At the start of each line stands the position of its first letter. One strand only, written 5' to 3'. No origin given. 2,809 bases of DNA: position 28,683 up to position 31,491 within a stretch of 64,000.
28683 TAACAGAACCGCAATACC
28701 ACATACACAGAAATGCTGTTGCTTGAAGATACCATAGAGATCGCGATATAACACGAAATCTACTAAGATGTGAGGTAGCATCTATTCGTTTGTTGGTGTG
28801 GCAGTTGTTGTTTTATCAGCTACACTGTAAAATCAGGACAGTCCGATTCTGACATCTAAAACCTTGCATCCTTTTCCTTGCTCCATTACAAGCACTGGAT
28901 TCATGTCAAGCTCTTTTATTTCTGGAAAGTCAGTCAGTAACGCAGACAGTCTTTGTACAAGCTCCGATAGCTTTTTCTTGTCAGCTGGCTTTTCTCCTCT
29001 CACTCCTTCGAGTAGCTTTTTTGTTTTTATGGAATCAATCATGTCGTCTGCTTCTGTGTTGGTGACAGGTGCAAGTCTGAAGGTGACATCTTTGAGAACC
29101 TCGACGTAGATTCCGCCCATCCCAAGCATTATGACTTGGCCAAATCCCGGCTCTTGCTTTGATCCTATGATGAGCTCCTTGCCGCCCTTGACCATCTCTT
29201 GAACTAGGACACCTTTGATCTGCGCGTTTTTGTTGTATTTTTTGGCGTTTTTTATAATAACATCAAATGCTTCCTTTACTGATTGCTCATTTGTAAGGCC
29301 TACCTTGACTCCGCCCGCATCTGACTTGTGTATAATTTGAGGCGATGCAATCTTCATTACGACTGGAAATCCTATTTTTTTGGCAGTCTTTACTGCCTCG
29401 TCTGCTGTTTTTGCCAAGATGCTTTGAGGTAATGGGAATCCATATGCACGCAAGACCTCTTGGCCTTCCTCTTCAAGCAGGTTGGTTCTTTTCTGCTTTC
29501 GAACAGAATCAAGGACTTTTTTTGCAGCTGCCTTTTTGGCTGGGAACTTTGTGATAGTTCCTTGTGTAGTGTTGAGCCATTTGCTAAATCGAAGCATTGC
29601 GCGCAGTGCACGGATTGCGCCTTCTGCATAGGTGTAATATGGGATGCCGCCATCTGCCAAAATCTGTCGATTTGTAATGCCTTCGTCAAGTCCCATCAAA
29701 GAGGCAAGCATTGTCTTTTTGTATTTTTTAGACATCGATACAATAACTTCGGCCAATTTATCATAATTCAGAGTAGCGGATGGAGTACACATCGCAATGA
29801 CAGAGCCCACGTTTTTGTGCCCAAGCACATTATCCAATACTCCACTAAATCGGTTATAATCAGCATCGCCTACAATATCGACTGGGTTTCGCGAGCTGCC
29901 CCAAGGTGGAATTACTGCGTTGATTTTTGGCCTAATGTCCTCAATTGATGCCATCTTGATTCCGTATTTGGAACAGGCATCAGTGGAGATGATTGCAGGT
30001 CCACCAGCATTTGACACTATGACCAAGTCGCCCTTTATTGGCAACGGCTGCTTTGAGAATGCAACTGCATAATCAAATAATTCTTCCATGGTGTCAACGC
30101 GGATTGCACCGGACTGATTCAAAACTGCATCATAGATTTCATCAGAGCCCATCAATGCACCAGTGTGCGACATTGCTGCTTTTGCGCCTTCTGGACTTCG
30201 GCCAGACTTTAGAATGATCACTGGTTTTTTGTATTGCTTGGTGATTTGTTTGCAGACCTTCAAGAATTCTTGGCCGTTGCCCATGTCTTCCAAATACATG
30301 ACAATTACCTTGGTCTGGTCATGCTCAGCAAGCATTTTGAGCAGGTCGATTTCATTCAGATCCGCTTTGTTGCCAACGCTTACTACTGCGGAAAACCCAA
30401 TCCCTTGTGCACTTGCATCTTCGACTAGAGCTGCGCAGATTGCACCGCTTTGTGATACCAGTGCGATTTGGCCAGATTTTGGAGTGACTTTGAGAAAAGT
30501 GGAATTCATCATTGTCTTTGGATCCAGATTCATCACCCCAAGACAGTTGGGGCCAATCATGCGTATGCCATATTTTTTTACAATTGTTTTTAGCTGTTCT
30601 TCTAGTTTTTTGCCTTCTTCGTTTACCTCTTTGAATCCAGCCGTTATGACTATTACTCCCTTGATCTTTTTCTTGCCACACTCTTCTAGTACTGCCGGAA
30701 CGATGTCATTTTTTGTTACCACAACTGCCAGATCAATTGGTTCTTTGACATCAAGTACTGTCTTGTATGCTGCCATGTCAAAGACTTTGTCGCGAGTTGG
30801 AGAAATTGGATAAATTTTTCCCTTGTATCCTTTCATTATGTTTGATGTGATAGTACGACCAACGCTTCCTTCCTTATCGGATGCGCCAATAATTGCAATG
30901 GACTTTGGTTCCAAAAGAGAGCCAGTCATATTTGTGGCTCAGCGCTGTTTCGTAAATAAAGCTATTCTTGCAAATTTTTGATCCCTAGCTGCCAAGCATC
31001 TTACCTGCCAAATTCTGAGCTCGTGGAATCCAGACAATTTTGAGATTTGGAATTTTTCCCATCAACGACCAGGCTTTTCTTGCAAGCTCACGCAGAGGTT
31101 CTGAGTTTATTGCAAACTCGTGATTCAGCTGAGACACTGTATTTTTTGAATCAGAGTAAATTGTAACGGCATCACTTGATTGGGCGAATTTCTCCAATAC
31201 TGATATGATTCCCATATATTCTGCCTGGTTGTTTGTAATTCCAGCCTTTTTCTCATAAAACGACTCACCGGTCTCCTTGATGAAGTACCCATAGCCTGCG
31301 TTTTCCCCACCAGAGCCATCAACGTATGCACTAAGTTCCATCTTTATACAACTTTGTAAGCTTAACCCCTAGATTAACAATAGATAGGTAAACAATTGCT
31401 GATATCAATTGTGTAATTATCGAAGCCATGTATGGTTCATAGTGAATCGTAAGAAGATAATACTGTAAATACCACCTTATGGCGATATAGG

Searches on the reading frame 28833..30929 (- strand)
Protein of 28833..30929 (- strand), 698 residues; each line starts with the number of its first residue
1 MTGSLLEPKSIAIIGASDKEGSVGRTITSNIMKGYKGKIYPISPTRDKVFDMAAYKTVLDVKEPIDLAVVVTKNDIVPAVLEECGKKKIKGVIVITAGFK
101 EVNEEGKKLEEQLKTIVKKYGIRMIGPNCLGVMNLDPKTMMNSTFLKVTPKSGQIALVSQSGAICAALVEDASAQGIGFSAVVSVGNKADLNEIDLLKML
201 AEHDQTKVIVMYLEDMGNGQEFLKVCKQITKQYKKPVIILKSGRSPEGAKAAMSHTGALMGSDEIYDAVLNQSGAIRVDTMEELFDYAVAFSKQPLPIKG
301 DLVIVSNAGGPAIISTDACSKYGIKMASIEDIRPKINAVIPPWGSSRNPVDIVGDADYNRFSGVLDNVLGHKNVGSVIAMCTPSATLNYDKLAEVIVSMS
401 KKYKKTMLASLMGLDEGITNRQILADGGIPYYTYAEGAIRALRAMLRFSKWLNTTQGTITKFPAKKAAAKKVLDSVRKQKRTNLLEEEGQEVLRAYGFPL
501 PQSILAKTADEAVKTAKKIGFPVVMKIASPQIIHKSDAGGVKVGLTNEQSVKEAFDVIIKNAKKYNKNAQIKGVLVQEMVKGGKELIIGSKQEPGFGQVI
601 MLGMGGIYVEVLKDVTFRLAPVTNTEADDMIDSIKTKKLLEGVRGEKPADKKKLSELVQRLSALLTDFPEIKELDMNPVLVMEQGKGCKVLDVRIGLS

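Call 62: search_protein_families(library=pfam, proteins=[window:28833-30929:-], max_evalue=0.001)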
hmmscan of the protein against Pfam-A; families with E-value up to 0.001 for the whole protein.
window:28833-30929:- (698 aa): 6 families
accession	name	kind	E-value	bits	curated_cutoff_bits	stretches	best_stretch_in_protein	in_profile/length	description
PF13549.11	ATP-grasp_5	-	1.4e-85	286.6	27.6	1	476-696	2-220/221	ATP-grasp domain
PF13607.11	Succ_CoA_lig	-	4.5e-54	182.4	27.4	1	153-290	2-137/138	Succinyl-CoA ligase like flavodoxin domain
PF13380.12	CoA_binding_2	-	2.3e-23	83.3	22.8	1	9-134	1-115/116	CoA binding domain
PF02629.25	CoA_binding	-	2.2e-09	38.4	22.3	1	8-98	3-97/97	CoA binding domain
PF19045.5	Ligase_CoA_2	-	5.3e-09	36.7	23.7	1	303-444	2-150/162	Ligase-CoA domain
PF08442.15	ATP-grasp_2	-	1.2e-05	25.5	29.5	1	483-590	1-111/202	ATP-grasp domain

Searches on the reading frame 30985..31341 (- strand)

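Call 3: search_protein_families(library=pfam, proteins=[window:30985-31341:-], max_evalue=1)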
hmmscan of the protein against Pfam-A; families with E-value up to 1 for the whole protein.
window:30985-31341:- (118 aa): 3 families
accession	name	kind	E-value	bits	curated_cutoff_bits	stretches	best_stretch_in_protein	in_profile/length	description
PF13456.12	RVT_3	-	4.6e-10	39.9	21.6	1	32-112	35-115/123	Reverse transcriptase-like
PF00075.30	RNase_H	-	1.1e-08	35.8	25.8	1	4-74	5-77/141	RNase H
PF18131.8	KN17_SH3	-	0.039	14.4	27.9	1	22-50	17-45/53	KN17 SH3-like domain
